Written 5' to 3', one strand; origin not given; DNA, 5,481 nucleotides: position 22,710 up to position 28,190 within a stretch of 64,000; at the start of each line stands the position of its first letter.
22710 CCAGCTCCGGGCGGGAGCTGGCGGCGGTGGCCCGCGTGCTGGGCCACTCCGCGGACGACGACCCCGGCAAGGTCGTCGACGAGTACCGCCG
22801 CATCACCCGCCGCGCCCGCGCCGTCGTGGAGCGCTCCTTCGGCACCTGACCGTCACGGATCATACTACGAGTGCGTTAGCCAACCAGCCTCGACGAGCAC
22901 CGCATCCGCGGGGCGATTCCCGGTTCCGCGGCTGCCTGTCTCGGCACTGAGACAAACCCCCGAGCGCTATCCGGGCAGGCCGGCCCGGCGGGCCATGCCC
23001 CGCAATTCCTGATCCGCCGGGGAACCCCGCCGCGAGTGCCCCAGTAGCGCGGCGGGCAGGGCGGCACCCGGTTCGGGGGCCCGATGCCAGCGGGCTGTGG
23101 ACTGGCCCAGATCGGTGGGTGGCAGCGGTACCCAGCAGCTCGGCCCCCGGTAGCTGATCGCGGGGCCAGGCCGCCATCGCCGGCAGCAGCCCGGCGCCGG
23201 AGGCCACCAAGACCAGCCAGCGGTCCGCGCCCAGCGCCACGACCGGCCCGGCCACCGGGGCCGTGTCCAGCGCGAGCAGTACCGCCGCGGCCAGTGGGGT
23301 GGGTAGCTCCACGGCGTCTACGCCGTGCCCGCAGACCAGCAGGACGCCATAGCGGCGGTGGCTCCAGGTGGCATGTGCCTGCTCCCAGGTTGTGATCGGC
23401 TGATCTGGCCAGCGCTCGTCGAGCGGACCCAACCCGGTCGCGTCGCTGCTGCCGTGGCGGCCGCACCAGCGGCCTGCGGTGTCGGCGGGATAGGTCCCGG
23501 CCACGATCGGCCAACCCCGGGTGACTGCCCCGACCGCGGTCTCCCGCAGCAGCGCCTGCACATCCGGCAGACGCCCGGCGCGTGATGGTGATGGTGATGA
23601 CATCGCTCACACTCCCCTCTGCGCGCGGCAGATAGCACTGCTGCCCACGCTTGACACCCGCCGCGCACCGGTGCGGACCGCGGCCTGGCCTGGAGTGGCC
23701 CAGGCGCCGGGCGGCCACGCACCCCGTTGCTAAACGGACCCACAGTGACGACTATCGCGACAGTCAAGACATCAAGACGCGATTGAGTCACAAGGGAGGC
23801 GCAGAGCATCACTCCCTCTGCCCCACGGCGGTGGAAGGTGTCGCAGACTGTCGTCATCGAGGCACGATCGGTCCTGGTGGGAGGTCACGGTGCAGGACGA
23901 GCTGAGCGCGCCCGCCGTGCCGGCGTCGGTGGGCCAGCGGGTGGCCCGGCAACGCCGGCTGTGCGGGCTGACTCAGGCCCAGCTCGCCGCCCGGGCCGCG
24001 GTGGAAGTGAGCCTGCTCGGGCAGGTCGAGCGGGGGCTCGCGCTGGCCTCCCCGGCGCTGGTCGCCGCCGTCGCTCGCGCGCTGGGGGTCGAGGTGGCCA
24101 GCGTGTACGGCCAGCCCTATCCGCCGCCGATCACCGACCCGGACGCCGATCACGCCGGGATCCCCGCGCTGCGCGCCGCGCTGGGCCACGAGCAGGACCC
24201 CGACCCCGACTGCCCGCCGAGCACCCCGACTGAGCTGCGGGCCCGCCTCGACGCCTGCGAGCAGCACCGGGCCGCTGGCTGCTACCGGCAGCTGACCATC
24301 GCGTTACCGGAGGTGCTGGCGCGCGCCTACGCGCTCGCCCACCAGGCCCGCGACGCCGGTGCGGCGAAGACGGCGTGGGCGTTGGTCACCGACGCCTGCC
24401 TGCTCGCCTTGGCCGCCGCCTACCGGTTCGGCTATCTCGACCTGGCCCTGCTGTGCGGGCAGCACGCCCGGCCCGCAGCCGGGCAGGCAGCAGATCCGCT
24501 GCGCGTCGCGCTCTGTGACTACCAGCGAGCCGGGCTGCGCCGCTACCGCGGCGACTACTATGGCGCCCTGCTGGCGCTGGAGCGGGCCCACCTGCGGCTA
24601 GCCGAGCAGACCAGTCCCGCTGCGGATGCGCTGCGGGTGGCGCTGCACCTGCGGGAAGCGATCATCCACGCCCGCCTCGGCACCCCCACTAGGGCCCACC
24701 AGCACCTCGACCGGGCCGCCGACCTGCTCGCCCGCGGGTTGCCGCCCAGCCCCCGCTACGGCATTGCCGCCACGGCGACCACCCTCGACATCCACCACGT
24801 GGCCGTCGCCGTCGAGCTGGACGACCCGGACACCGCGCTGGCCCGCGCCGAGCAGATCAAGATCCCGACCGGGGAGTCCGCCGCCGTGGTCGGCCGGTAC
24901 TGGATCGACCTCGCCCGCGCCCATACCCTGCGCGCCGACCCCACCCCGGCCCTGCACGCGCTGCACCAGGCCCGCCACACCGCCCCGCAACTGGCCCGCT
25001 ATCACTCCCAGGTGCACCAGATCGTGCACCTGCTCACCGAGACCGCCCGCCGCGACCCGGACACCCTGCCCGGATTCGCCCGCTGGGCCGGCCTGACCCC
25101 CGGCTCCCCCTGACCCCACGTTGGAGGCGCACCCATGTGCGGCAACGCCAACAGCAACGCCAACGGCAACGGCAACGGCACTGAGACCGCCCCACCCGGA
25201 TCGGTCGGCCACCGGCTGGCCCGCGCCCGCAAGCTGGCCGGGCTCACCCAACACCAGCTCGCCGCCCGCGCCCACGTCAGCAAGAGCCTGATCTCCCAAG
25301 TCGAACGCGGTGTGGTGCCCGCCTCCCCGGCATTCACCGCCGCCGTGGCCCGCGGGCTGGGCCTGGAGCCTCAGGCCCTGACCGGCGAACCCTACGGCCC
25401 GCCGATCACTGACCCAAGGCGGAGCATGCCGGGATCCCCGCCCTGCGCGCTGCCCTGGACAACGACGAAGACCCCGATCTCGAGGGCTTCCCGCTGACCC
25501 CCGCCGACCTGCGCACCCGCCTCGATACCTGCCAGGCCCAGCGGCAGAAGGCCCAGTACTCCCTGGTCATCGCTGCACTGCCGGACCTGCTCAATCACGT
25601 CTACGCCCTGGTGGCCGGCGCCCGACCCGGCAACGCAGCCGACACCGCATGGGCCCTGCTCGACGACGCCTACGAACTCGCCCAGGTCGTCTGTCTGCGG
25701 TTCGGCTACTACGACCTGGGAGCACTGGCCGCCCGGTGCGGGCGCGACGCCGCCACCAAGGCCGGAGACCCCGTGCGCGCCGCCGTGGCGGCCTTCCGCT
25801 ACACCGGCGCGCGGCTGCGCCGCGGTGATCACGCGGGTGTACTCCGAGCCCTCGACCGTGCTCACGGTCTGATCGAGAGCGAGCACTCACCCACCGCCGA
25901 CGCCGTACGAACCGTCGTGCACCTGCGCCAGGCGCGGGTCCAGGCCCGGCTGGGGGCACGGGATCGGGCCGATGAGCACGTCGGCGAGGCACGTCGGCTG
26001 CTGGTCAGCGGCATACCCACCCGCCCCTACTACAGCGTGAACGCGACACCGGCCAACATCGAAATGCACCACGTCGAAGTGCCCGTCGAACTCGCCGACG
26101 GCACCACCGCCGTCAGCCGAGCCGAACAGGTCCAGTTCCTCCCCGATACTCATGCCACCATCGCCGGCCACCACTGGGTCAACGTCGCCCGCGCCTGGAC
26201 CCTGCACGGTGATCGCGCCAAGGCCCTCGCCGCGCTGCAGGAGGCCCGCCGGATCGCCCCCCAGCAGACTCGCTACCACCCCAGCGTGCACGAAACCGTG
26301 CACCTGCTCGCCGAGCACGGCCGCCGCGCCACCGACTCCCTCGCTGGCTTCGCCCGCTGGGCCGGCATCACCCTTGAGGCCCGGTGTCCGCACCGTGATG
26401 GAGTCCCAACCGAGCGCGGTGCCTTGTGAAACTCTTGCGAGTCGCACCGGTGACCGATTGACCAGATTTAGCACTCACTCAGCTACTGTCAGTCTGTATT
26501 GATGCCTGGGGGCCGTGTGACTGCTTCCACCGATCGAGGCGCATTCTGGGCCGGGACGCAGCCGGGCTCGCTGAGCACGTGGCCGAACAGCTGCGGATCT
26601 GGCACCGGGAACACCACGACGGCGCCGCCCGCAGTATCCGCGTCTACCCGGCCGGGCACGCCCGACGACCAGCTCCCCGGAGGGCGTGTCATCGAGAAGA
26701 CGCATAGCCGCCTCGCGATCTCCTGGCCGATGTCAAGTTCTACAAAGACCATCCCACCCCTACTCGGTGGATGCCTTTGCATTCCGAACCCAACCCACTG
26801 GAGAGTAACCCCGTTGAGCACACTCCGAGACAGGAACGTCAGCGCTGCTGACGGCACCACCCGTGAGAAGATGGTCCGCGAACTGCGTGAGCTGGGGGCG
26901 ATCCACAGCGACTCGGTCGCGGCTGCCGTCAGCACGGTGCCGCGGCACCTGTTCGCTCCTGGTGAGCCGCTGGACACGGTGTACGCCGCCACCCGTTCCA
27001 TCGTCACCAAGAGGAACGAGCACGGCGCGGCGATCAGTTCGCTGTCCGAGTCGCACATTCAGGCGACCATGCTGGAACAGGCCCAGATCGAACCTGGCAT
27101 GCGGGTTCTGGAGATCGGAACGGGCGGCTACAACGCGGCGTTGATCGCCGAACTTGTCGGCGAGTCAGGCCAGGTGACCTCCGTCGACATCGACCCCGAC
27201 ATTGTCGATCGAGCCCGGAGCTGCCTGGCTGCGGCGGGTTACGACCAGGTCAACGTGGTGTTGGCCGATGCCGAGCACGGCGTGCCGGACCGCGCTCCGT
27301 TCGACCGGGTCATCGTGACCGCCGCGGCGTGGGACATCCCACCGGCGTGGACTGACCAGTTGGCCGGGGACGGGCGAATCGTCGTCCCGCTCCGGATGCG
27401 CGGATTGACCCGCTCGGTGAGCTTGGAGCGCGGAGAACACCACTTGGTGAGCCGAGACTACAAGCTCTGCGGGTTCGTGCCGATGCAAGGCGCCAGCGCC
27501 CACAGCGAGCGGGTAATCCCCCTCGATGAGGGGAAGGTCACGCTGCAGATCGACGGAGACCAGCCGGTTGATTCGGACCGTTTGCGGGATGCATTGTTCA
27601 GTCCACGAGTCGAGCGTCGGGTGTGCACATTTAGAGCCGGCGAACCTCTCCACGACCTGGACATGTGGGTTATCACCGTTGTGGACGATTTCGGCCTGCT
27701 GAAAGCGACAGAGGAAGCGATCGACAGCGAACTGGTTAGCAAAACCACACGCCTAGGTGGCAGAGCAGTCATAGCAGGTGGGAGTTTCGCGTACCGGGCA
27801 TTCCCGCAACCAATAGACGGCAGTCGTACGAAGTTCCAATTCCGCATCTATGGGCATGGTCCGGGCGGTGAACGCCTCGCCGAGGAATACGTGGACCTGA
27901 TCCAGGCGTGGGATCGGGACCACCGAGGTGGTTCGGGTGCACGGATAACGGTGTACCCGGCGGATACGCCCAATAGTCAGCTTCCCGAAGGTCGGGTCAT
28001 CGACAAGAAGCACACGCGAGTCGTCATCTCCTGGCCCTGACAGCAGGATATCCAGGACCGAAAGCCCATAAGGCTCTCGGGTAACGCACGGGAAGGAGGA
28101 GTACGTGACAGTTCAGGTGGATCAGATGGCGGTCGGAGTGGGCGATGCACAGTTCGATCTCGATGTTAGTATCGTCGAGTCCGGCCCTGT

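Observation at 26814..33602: Intact class I lanthipeptide cluster with a PIMT-like O-methyltransferase (lanS-lanA-lanB-lanC plus an extra domain protein)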

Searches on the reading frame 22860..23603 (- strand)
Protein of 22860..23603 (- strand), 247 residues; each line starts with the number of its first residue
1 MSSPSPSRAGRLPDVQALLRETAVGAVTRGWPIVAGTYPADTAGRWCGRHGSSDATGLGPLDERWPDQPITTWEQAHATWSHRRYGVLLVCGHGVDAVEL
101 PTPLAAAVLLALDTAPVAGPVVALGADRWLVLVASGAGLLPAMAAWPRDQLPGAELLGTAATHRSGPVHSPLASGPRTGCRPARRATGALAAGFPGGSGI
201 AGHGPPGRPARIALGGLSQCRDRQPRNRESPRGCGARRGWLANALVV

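Call 12: search_protein_families(library=pfam, proteins=[window:22860-23603:-], max_evalue=0.001)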
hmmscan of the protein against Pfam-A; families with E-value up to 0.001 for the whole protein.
window:22860-23603:- (247 aa): 1 family
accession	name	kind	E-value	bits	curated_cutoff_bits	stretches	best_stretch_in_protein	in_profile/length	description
PF09250.16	Prim-Pol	-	7.1e-06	27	22.8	1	26-128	4-97/158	Bifunctional DNA primase/polymerase, N-terminal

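Call 46: search_protein_families(library=padloc, proteins=[window:22860-23603:-], max_evalue=0.001)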
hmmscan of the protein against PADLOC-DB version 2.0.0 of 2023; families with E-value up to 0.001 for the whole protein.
window:22860-23603:- (247 aa): 0 families

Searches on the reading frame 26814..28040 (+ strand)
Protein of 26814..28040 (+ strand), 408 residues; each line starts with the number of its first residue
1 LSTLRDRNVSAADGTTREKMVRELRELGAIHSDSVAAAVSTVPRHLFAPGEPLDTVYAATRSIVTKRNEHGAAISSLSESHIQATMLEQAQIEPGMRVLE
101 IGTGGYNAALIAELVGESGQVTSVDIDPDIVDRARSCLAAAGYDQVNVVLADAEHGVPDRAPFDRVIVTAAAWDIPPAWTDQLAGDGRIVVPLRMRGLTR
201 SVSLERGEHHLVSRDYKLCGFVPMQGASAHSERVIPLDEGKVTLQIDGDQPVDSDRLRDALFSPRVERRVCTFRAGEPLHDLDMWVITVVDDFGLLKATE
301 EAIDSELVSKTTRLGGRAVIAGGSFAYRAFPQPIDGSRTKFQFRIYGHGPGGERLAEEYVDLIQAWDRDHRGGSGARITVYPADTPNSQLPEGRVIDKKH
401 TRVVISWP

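Call 8: search_protein_families(library=ncbifam, proteins=[window:26814-28040:+], max_evalue=0.01)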
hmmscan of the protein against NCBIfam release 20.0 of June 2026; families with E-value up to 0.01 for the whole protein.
window:26814-28040:+ (408 aa): 29 families (the best 25 are shown)
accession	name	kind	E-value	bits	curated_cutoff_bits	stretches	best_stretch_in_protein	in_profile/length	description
TIGR04364.1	methyltran_FxLD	equivalog_domain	2.1e-166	553.8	320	1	16-407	4-394/394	methyltransferase, FxLD system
NF001453.0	PRK00312.1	equivalog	5.7e-42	143.7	188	1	15-228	9-213/217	protein-L-isoaspartate(D-aspartate) O-methyltransferase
NF010549.0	PRK13942.1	equivalog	1.5e-41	142.3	282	1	17-228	7-211/215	protein-L-isoaspartate O-methyltransferase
TIGR04188.1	methyltr_grsp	subfamily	8e-40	137.3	380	1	68-196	81-208/363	ATP-grasp peptide maturase system methyltransferase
TIGR00080.1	pimt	equivalog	1e-35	123.6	159.05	1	16-226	6-210/216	protein-L-isoaspartate O-methyltransferase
NF010550.0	PRK13943.1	equivalog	1.7e-32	112.8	359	1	15-218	5-206/322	protein-L-isoaspartate O-methyltransferase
NF047649.1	MTase_UXPK_star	exception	2.2e-11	43.3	460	1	90-168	73-152/283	methyltransferase/UXPK-star double selenoprotein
NF041537.1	ArsM_AhpD_UU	exception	2.5e-09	36.4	510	1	90-183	72-165/345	arsenite methyltransferase/AhpD domain selenoprotein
NF041536.1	ArsM_DUF2284_UU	exception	1.3e-08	33.6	575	1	91-176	73-159/459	arsenite methyltransferase/DUF2284 domain selenoprotein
NF008823.0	PRK11873.1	subfamily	2.3e-08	33.8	263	1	88-155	71-139/272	arsenite methyltransferase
TIGR02469.1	CbiT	equivalog_domain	1.1e-07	32.2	78.3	1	80-192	5-121/124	precorrin-6Y C5,15-methyltransferase (decarboxylating) subunit CbiT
NF043040.1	corrin_prot_MT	hypoth_equivalog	1.5e-07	31.1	180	1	81-169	29-117/216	corrinoid protein-associated methyltransferase CpaM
NF001240.0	PRK00216.1-1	equivalog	5.1e-07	29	378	1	86-169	55-140/251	bifunctional demethylmenaquinone methyltransferase/2-methoxy-6-polyprenyl-1,4-benzoquinol methylase UbiE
NF001790.0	PRK00517.3-3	equivalog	7.1e-06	25.6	269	1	90-142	118-169/262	50S ribosomal protein L11 methyltransferase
NF000337.1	erm_SHROVE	exception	1.3e-05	24.6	320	1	78-164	12-94/248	ErmE/ErmH/ErmO/ErmR family 23S rRNA (adenine(2058)-N(6))-methyltransferase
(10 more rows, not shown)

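Call 9: search_protein_families(library=pfam, proteins=[window:26814-28040:+], max_evalue=0.01)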
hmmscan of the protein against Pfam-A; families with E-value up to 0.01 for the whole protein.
window:26814-28040:+ (408 aa): 8 families
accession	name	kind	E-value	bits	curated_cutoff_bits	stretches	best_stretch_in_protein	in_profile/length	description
PF01135.25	PCMT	-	8.9e-42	143.7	20.3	1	17-226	3-207/210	Protein-L-isoaspartate(D-aspartate) O-methyltransferase (PCMT)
PF13847.12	Methyltransf_31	-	1.1e-09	38.5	27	1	93-171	2-83/145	Methyltransferase domain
PF13649.12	Methyltransf_25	-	1.4e-08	35.7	27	1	98-171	1-73/97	Methyltransferase domain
PF08241.18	Methyltransf_11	-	8.4e-06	26.8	21.2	1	99-175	1-73/95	Methyltransferase domain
PF01596.23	Methyltransf_3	-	0.00019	21.3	22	1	91-154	41-106/204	O-methyltransferase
PF00398.26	RrnaAD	-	0.00022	20.9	24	1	84-153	20-85/263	Ribosomal RNA adenine dimethylase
PF01209.24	Ubie_methyltran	-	0.00026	20.9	20.1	1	87-168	40-122/233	ubiE/COQ5 methyltransferase family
PF08242.18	Methyltransf_12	-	0.0047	18.1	30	1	99-169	1-72/98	Methyltransferase domain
